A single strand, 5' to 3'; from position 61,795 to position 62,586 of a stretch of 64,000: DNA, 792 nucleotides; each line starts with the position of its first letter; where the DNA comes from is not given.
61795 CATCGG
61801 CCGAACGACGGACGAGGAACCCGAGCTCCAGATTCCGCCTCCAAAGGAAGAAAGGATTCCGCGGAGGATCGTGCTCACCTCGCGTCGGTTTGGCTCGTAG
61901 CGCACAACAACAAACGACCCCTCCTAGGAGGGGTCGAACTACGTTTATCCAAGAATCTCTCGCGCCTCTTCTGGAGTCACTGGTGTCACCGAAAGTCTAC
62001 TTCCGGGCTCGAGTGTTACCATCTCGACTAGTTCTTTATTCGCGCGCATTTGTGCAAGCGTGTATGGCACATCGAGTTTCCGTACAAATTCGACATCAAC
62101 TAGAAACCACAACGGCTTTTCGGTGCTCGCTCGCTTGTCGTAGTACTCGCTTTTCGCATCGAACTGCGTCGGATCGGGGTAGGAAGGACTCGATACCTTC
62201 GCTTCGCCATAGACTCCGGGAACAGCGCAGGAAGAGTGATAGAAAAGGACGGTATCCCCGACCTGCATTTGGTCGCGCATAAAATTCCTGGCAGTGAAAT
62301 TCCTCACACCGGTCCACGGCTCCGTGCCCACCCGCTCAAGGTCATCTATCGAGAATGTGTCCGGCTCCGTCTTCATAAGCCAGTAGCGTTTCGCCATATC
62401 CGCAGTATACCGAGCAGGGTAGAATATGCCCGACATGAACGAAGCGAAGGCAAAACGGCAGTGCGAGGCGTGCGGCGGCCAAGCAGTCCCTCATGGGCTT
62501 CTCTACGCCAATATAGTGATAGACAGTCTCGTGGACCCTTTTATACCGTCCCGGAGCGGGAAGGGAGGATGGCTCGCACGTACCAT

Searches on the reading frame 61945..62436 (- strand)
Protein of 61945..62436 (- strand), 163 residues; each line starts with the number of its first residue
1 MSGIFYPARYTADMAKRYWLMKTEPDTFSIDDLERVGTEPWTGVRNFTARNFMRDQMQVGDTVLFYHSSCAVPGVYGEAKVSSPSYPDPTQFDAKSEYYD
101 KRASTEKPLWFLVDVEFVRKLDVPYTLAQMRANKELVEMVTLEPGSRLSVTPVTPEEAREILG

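Call 4: search_protein_families(library=pfam, proteins=[window:61945-62436:-], max_evalue=1)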
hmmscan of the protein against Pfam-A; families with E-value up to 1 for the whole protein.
window:61945-62436:- (163 aa): 2 families
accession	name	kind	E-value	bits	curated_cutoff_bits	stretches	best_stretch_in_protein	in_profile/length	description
PF01878.24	EVE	-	1.7e-52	177.7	23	1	17-162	1-143/145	EVE domain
PF06901.17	FrpC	-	0.03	14.4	25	1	7-128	77-206/271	RTX iron-regulated protein FrpC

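Call 5: search_protein_families(library=ncbifam, proteins=[window:61945-62436:-], max_evalue=1)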
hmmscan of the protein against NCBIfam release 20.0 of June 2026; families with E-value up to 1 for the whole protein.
window:61945-62436:- (163 aa): 0 families

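Call 52: search_protein_families(library=phrogs, proteins=[window:61945-62397:-], max_evalue=0.1)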
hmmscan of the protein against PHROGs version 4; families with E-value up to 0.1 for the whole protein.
window:61945-62397:- (150 aa): 0 families

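Call 53: search_protein_families(library=padloc, proteins=[window:61945-62397:-], max_evalue=0.1)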
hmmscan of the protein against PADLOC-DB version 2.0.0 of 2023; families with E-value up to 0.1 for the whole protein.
window:61945-62397:- (150 aa): 0 families
